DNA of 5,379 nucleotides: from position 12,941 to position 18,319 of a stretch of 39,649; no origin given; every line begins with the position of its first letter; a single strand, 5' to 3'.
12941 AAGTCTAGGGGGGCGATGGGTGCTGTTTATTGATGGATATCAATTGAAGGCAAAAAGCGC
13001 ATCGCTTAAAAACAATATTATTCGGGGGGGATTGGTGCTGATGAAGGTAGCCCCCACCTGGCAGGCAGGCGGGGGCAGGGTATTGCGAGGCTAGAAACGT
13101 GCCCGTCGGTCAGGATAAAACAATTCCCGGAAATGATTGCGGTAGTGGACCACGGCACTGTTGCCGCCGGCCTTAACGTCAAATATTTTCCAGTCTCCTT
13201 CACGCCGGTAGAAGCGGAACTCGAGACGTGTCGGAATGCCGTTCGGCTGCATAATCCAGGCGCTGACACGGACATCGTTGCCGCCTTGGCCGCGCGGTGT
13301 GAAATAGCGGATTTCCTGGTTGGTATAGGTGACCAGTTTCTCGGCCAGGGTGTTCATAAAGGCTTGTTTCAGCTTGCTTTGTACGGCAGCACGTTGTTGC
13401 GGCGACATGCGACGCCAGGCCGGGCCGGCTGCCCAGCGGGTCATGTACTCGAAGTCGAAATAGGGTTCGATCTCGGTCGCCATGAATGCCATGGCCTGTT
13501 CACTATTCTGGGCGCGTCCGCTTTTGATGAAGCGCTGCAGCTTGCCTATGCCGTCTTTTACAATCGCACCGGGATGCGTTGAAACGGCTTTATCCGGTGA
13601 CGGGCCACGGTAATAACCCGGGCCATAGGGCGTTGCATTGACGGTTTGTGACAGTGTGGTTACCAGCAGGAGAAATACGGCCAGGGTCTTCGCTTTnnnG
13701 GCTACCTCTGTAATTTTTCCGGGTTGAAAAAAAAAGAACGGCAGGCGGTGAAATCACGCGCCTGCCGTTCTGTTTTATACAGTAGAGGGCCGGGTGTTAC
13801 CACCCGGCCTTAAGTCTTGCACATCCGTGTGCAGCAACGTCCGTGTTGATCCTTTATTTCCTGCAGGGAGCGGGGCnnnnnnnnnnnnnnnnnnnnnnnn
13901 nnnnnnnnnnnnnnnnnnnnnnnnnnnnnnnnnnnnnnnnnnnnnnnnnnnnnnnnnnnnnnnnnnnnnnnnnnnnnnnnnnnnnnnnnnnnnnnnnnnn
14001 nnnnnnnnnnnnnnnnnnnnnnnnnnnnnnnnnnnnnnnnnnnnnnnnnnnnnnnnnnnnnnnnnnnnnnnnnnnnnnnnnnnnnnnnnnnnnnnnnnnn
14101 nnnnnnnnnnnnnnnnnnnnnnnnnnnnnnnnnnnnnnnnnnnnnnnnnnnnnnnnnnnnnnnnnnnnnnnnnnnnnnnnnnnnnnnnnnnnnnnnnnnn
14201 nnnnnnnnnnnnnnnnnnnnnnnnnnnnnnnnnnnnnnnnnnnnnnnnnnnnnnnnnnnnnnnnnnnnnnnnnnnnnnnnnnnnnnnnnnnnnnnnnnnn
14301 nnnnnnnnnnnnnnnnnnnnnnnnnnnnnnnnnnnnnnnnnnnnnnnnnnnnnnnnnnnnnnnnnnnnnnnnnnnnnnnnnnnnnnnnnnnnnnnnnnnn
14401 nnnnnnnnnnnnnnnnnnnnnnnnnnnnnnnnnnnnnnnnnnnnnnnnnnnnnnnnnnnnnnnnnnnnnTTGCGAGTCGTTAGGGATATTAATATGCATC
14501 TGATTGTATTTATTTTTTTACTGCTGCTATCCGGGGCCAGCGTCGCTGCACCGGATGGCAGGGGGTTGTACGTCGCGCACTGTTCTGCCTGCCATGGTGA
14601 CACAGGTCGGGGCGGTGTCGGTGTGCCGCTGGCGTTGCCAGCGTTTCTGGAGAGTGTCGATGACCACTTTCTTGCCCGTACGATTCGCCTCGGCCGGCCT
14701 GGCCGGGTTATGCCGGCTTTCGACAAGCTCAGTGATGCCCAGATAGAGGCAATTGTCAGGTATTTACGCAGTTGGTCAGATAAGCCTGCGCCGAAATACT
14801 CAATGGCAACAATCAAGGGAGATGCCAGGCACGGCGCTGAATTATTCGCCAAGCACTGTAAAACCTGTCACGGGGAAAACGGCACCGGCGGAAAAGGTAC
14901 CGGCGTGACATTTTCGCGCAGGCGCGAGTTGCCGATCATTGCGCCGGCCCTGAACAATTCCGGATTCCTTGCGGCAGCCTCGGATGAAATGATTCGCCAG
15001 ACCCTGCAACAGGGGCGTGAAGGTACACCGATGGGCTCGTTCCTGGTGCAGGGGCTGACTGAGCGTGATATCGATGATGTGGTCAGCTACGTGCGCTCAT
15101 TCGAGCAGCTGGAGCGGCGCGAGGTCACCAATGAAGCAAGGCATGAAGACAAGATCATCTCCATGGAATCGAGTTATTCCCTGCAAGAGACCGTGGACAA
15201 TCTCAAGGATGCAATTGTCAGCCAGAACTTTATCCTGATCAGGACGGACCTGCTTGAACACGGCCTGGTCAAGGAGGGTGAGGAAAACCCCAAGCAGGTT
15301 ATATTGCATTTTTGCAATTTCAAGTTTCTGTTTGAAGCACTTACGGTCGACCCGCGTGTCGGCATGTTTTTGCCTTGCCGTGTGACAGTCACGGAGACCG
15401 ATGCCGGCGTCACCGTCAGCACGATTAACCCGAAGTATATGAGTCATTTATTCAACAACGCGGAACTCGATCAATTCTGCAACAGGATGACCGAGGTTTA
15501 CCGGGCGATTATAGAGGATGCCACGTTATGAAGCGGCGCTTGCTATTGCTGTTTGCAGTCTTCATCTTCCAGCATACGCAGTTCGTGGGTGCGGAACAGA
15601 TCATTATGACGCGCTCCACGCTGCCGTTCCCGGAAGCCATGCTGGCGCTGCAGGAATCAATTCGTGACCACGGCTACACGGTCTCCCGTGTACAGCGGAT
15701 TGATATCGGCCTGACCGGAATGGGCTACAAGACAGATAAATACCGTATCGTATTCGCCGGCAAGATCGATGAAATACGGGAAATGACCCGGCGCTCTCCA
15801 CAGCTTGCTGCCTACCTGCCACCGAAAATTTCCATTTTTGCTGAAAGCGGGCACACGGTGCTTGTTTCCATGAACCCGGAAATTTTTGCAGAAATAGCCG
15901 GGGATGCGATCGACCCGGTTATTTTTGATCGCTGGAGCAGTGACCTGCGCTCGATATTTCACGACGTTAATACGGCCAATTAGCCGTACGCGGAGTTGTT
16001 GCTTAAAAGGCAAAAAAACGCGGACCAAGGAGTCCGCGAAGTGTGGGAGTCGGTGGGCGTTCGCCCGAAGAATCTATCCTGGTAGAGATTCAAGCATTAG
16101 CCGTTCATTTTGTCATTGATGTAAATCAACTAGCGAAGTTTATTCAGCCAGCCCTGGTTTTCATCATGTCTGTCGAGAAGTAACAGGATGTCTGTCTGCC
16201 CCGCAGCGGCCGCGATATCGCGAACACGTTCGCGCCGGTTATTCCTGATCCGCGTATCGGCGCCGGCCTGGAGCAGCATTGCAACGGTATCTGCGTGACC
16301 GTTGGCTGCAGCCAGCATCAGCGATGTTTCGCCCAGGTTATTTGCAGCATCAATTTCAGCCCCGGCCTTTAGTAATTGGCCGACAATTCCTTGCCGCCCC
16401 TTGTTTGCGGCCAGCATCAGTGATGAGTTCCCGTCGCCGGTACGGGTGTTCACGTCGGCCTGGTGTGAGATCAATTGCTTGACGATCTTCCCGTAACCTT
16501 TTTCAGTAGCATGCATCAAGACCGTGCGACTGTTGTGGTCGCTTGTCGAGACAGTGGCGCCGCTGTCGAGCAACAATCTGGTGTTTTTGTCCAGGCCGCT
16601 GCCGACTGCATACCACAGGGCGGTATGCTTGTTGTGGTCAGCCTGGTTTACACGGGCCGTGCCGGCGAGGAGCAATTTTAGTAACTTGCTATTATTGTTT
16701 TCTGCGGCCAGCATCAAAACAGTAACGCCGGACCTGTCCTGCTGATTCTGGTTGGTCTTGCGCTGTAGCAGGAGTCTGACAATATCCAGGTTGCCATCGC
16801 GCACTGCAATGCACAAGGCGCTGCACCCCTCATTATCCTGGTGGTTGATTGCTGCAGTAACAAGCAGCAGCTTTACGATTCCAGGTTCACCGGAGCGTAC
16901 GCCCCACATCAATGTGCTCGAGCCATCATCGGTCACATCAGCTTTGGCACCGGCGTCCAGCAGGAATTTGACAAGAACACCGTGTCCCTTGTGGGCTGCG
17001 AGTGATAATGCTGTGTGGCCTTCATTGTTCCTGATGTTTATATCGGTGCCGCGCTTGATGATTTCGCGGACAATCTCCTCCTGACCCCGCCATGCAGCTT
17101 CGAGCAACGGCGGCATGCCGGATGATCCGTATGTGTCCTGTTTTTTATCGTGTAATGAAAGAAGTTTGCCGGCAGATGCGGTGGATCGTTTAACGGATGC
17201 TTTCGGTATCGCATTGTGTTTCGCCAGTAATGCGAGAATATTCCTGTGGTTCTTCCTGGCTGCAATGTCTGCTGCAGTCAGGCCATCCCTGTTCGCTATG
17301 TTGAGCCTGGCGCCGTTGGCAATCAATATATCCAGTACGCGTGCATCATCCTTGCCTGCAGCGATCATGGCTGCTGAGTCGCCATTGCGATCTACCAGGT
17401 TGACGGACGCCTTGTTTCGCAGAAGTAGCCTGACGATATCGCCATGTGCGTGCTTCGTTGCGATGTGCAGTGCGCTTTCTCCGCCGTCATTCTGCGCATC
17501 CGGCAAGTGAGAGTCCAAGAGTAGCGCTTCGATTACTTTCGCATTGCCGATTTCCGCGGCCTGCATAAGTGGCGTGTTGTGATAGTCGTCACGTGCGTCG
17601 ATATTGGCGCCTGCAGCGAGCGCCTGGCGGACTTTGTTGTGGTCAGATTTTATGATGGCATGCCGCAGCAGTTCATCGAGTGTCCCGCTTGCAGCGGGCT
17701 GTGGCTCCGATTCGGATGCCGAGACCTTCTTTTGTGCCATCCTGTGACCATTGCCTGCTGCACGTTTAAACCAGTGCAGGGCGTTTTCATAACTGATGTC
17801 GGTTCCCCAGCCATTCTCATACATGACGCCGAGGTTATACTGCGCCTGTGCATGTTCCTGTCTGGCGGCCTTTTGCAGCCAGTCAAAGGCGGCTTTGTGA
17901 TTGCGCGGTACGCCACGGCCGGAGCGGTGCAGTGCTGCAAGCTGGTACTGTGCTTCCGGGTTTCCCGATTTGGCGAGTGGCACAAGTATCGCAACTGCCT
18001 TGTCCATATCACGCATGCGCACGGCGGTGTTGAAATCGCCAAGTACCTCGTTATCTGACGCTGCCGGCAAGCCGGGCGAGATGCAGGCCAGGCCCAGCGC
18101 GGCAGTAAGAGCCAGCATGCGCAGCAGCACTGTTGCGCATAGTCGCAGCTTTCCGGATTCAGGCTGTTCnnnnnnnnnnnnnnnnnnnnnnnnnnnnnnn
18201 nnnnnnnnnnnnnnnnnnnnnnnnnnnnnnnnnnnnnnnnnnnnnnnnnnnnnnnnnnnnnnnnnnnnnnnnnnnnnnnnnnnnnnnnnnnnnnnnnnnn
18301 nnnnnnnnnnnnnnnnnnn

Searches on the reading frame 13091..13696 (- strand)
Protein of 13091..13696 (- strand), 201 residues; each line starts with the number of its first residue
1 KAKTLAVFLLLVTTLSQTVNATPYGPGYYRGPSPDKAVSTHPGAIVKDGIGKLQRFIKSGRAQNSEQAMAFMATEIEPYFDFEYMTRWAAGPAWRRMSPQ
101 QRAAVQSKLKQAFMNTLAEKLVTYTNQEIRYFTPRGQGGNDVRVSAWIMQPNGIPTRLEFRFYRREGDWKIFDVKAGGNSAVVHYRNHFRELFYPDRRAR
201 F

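Call 66: search_protein_families(library=pfam, proteins=[window:13091-13696:-], max_evalue=0.00001)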
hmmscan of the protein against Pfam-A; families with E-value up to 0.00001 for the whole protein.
window:13091-13696:- (201 aa): 1 family
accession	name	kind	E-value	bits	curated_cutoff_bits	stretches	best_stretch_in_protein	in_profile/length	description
PF05494.18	MlaC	-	3.3e-32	112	26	1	53-192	7-151/166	MlaC protein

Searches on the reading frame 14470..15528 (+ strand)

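Call 9: search_protein_families(library=pfam, proteins=[window:14470-15528:+], max_evalue=0.01)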
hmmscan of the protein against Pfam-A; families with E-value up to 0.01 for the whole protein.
window:14470-15528:+ (353 aa): 3 families
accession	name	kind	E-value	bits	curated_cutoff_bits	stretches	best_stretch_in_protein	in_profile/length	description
PF13442.11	Cytochrome_CBB3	-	1.5e-24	86.5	27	2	27-99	3-68/68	Cytochrome C oxidase, cbb3-type, subunit III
PF00034.26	Cytochrom_C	-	5.3e-22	79.4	21.3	2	121-210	3-88/90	Cytochrome c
PF03625.19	DUF302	-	1.5e-12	47.7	23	1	266-321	7-63/63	Domain of unknown function DUF302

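Call 10: search_protein_families(library=ncbifam, proteins=[window:14470-15528:+], max_evalue=0.01)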
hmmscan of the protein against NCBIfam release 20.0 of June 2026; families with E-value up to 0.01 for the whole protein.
window:14470-15528:+ (353 aa): 12 families
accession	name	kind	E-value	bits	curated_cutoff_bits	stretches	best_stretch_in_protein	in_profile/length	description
TIGR00782.1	ccoP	equivalog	4.1e-20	72.2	179.95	1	24-145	104-229/285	cytochrome-c oxidase, cbb3-type subunit III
NF011054.0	PRK14486.1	equivalog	5.8e-17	62.1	447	2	25-102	213-290/294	putative bifunctional cbb3-type cytochrome c oxidase subunit II/cytochrome c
NF050122.1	bc1_QcrC_actin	exception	3.4e-12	46.2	200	1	27-213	41-213/253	cytochrome bc1 complex diheme cytochrome c subunit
NF045930.1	Cytc6PetJCyano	equivalog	3.8e-10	39.7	135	1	114-209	23-103/110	cytochrome c6 PetJ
NF045773.1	cytochro_C550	exception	4.6e-09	36.2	125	1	27-100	49-117/118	cytochrome c550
TIGR03872.1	cytochrome_MoxG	equivalog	3.2e-08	33.8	147.8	1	27-106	44-125/133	cytochrome c(L), periplasmic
NF045774.1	cytochro_C551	exception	8.2e-08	32.2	118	0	115-143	35-63/110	cytochrome c551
NF040606.1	CytoC_perox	subfamily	7.5e-05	22.1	150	0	92-140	273-319/524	di-heme-cytochrome C peroxidase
TIGR04494.1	c550_PedF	equivalog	0.0011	18.9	122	0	30-102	54-130/133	cytochrome c-550 PedF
NF052246.1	SorB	equivalog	0.0034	17.4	93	0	118-135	16-33/80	SorB family sulfite dehydrogenase c-type cytochrome subunit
NF040971.1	cytc_ExtS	equivalog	0.0041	16.4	100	1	36-143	88-198/262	selenite/tellurite reduction operon c-type cytochrome lipoprotein ExtS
NF041895.1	choice_anch_V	domain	0.0044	17.1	42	0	18-58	3-47/150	choice-of-anchor V domain-containing protein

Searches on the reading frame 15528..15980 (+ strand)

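Call 9: search_protein_families(library=pfam, proteins=[window:15528-15980:+], max_evalue=0.01)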
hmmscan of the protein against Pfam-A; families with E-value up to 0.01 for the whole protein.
window:15528-15980:+ (151 aa): 1 family
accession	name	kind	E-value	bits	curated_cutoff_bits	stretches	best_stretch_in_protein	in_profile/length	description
PF03625.19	DUF302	-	2.7e-05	24.4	23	1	65-117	11-63/63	Domain of unknown function DUF302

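Call 10: search_protein_families(library=ncbifam, proteins=[window:15528-15980:+], max_evalue=0.01)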
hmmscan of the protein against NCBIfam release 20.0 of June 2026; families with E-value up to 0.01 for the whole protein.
window:15528-15980:+ (151 aa): 0 families

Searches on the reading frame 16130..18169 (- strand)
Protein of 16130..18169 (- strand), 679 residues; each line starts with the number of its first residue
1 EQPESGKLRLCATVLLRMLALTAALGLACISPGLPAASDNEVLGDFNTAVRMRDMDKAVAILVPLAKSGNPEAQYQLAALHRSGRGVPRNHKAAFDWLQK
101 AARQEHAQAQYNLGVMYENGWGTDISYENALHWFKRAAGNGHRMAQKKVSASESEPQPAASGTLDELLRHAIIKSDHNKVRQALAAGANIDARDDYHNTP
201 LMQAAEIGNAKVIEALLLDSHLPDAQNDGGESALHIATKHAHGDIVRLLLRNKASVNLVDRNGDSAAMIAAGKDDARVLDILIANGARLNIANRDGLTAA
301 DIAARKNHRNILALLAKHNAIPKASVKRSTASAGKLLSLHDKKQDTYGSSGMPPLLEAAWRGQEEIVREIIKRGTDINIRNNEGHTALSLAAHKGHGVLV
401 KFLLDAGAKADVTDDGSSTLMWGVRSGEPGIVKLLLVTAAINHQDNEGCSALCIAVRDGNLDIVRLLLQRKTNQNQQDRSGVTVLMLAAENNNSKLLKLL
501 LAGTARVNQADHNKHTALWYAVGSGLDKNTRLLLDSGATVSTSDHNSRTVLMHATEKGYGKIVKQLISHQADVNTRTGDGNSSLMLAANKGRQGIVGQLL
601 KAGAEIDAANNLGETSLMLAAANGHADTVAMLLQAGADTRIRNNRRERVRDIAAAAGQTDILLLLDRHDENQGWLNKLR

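Call 9: search_protein_families(library=pfam, proteins=[window:16130-18169:-], max_evalue=0.01)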
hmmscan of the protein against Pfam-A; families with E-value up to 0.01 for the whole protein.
window:16130-18169:- (679 aa): 9 families
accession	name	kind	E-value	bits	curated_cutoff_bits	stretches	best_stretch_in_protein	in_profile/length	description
PF12796.13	Ank_2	-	8.4e-88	289.5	27.3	7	420-511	1-90/90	Ankyrin repeats (3 copies)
PF00023.36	Ank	-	4.9e-63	205.9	21.1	7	230-261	2-33/33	Ankyrin repeat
PF13637.12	Ank_4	-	9.3e-49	162.8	22.7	7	452-501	1-50/50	Ankyrin repeats (many copies)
PF13606.12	Ank_3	-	5.5e-44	142.9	22.3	1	230-257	2-29/30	Ankyrin repeat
PF13857.12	Ank_5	-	2.1e-42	143.1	27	8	223-267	9-53/56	Ankyrin repeats (many copies)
PF08238.18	Sel1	-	1.5e-20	73.3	30.7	2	71-106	1-36/36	Sel1 repeat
PF24521.3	Ank_KRIT1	-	4.4e-13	49.6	80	1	582-661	20-98/149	KRIT1 ankyrin-repeats domain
PF23745.1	ANK_LRRK2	-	2.2e-09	37.7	27.5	0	165-252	32-115/130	LRRK2 ANK repeat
PF23310.1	TPR_27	-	0.00036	20.6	27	1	67-116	24-70/110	Plant tetratrico peptide repeats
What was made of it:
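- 16130..19472 (-): Divergently transcribed pair: a protein with a 4Fe-4S dicluster and an FAD/NAD(P) oxidoreductase domain (18159-19472), and a Sel1/ankyrin-repeat protein (16130-18172). This is a conserved neighbour and a possible cytoplasmic redox partner. Pfam hits from call 9.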

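Call 10: search_protein_families(library=ncbifam, proteins=[window:16130-18169:-], max_evalue=0.01)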
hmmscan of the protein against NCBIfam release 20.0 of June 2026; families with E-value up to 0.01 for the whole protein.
window:16130-18169:- (679 aa): 15 families
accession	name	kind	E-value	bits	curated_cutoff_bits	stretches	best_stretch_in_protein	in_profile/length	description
NF041931.2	MzaA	equivalog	2.4e-53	182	800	6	452-541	6-96/726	MZA anti-phage system associated sigma-70 family RNA polymerase sigma factor MzaA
NF043029.1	T4SS_AnkY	equivalog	1.2e-48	165.9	600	6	507-588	450-532/543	Dot/Icm T4SS effector AnkY/LegA9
NF043022.1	T4SS_AnkG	equivalog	2.2e-43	148.7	500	4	167-311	299-451/455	Dot/Icm T4SS effector AnkG/AnkZ/LegA7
NF043023.1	T4SS_AnkH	equivalog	6.8e-40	137.2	600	5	169-293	4-128/467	Dot/Icm T4SS effector AnkH/LegA3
NF043028.1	T4SS_AnkX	equivalog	1.5e-28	99.5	1400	4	445-571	579-709/938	Dot/Icm T4SS effector AnkN/AnkX/LegA8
TIGR00870.1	trp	subfamily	1.9e-14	52.7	498.75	1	181-291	34-159/747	transient-receptor-potential calcium channel protein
NF043021.1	T4SS_AnkF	equivalog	3.4e-13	48.8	1000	0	335-409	567-644/917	Dot/Icm T4SS effector AnkF/LegA14/Ceg31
NF033786.1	phenyl_MerG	equivalog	8.3e-12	45.5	350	1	9-149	10-151/217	phenylmercury resistance protein MerG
NF043024.1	T4SS_AnkI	equivalog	6.9e-11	41.5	550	0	443-491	236-285/439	Dot/Icm T4SS effector AnkI/LegAS4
NF043019.1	T4SS_AnkC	equivalog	1.3e-07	30.9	450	1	540-648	120-235/459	Dot/Icm T4SS effector AnkC/LegA12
NF038194.1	AlgK_TPR_lipo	equivalog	1.7e-07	30.2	700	1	52-146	279-372/448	alginate biosynthesis TPR repeat lipoprotein AlgK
NF047621.1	FlgprotMotXVib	equivalog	0.00011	21.8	330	1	53-147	90-184/211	flagellar protein MotX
NF045484.1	TransRegExoR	equivalog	0.00015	21.1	450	1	65-109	154-199/267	exopolysaccharide production regulator ExoR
NF043027.1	T4SS_AnkQ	equivalog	0.0004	19.1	700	0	168-269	297-403/496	Dot/Icm T4SS effector AnkQ/LegA10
NF038106.1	gamma_NF038106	equivalog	0.0021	18.3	50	0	365-397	50-82/93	PA4642 family protein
